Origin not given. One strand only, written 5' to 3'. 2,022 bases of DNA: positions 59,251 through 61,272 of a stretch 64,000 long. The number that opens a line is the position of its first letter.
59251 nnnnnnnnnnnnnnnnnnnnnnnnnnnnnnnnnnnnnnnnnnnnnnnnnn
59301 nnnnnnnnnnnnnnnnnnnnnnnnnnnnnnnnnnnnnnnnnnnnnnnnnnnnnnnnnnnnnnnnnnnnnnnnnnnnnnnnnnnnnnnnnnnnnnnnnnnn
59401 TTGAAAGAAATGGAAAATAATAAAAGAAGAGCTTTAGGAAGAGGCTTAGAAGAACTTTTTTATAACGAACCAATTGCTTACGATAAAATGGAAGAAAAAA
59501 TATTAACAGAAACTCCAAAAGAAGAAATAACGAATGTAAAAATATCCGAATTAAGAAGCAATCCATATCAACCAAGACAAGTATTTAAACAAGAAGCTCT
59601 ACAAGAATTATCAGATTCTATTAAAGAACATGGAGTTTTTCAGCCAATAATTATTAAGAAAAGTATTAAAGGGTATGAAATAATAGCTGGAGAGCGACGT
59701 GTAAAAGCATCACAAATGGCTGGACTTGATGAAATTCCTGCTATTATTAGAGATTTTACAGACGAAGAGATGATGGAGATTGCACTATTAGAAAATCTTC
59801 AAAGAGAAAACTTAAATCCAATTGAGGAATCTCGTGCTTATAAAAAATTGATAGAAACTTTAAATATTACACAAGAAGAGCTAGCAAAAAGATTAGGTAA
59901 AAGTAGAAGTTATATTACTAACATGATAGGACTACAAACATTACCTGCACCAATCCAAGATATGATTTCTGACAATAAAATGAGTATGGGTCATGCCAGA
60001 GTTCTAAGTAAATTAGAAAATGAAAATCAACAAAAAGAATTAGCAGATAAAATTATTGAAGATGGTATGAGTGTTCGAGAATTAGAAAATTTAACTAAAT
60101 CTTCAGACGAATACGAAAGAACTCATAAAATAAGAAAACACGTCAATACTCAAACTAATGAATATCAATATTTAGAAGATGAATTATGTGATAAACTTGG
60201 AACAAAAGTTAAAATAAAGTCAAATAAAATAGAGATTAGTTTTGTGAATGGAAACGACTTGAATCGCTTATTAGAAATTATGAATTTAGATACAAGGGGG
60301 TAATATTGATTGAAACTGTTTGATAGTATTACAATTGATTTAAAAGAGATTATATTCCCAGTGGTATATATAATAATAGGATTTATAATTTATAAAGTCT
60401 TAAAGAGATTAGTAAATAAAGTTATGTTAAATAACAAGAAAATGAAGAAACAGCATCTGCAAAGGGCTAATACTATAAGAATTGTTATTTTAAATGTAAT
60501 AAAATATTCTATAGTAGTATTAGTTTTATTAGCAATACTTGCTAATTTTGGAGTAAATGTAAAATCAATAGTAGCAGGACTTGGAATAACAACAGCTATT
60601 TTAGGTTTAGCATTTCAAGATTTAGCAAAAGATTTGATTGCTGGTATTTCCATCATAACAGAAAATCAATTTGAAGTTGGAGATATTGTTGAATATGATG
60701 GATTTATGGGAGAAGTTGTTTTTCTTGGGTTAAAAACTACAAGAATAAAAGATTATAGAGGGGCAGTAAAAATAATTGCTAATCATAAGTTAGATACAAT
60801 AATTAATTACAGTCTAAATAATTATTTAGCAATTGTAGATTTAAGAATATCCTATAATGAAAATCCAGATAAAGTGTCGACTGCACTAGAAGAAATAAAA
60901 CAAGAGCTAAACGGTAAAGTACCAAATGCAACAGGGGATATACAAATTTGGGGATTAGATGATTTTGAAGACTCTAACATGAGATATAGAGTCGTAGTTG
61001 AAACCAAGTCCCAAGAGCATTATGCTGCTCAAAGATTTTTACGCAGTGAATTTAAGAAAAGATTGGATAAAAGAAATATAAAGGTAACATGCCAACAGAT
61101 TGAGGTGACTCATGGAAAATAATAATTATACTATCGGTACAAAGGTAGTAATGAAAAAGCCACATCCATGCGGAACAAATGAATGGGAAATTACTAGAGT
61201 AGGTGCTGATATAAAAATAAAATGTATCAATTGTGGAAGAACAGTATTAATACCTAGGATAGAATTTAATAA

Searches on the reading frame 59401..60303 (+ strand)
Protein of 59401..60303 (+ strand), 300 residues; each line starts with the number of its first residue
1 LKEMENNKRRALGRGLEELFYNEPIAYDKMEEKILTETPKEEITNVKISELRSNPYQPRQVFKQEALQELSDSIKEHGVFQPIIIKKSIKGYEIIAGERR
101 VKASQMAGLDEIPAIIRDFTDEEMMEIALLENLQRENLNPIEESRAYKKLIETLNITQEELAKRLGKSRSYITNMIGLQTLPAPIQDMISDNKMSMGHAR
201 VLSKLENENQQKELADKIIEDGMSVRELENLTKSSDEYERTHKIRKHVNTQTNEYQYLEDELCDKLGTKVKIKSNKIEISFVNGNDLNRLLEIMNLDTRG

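Call 9: search_protein_families(library=pfam, proteins=[window:59401-60303:+])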
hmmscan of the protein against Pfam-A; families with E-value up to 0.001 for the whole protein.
window:59401-60303:+ (300 aa): 6 families
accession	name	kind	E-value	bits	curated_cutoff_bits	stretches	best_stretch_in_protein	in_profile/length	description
PF02195.25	ParB_N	-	2.3e-37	127.4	26.3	1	41-134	1-95/95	ParB N-terminal domain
PF17762.8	HTH_ParB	-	4.1e-37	126.9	22.6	1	136-235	1-100/102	ParB HTH domain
PF01381.28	HTH_3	-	4.3e-07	30.3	23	1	148-175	2-29/55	Helix-turn-helix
PF08535.16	KorB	-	2.7e-05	24.5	22.3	0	155-190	3-38/89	KorB domain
PF23552.2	ParB_C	-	0.00016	21.5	23.8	0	256-292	6-47/50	ParB dimerisation domain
PF12844.13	HTH_19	-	0.00095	19.5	30.2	1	148-174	5-31/64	Helix-turn-helix domain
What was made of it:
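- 59401..60303 (+): ParB/Spo0J, the inferred binder of the three parS sites. Pfam ParB_N and HTH_ParB (call 9).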

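Call 24: search_protein_families(library=ncbifam, proteins=[window:59401-60303:+])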
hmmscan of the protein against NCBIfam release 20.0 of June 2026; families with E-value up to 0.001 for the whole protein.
window:59401-60303:+ (300 aa): 8 families
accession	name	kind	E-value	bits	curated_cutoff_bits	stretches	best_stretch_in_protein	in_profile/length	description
TIGR04285.1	nucleoid_noc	exception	1.9e-71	240.4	315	1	42-251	1-210/255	nucleoid occlusion protein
TIGR00180.1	parB_part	domain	1.2e-60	204.5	58.45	1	41-219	3-186/186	ParB/RepB/Spo0J family partition protein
TIGR03734.1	PRTRC_parB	hypoth_equivalog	9.1e-40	136.7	278.6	1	56-232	6-186/555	PRTRC system ParB family protein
NF010406.0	PRK13832.1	subfamily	3.1e-18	65.6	640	1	42-212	3-177/578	plasmid partitioning protein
TIGR03454.1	partition_RepB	equivalog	9.7e-14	51.5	201.5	1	41-219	62-240/325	plasmid partitioning protein RepB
NF010440.0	PRK13866.1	equivalog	1.3e-07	31.1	522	1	66-150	89-175/336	plasmid partitioning protein RepB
NF053625.1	SerKinSerKArch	equivalog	5.5e-05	22.4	380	1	60-144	28-114/244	ADP-dependent L-serine kinase SerK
NF010252.0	PRK13698.1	equivalog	0.00035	19.6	274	1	60-223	82-250/323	ParB/RepB/Spo0J family plasmid partition protein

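Call 50: search_solved_structures(query=window:59401-60303:+, show_alignments=0)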
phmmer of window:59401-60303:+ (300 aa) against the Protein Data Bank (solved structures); distinct sequences matched with E-value up to 0.001: 14.
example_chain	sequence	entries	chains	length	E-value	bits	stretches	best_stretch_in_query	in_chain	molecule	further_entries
6sdk_A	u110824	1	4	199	6.6e-64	219.2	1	41-233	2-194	Stage 0 sporulation protein J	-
1vz0_A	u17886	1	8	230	1.2e-51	179.1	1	42-232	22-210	Chromosome-partitioning protein Spo0J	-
7bnk_A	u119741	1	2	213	2e-51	178.3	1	45-235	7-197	ParB family protein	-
4umk_A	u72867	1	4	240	2.1e-51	178.3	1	8-234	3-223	PROBABLE CHROMOSOME-PARTITIONING PROTEIN PARB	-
7bnr_A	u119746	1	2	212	1.2e-50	175.7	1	46-235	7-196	ParB family protein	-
7o0n_A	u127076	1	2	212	1.3e-50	175.6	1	45-235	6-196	ParB family protein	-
7ol9_A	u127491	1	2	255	8.7e-46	159.8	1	36-247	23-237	Nucleoid occlusion protein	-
7nfu_A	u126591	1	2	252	5.2e-45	157.3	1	29-243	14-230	Nucleoid occlusion protein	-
7ng0_A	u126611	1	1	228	3.7e-44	154.5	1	41-243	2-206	Nucleoid occlusion protein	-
6t1f_A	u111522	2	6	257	1.4e-43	152.6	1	9-235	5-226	Chromosome-partitioning protein ParB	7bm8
6y93_A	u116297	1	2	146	5.2e-22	81.9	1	123-247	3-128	Nucleoid occlusion protein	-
6s6h_A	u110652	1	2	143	1.5e-19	73.8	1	124-235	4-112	Chromosome-partitioning protein ParB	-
8qa8_A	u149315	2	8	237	2.9e-12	49.9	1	52-193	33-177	Transcriptional repressor protein KorB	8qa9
1r71_A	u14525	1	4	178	0.00017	24.4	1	101-193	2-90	Transcriptional repressor protein korB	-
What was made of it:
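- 59401..60303 (+): Best solved relative is B. subtilis Spo0J, 6SDK, 219 bits (call 50).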

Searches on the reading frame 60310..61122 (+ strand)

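Call 9: search_protein_families(library=pfam, proteins=[window:60310-61122:+])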
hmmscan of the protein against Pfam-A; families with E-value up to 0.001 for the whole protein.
window:60310-61122:+ (270 aa): 3 families
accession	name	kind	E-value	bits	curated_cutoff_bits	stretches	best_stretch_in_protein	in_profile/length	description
PF00924.24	MS_channel_2nd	-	2.5e-15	56.8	20.2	1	104-168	1-67/68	Mechanosensitive ion channel, beta-domain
PF21088.3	MS_channel_1st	-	1.3e-07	31.8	23.1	1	62-103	1-42/42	Mechanosensitive ion channel, transmembrane helices 2/3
PF21082.3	MS_channel_3rd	-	0.0002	22.2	21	1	178-258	5-87/88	Mechanosensitive ion channel MscS, C-terminal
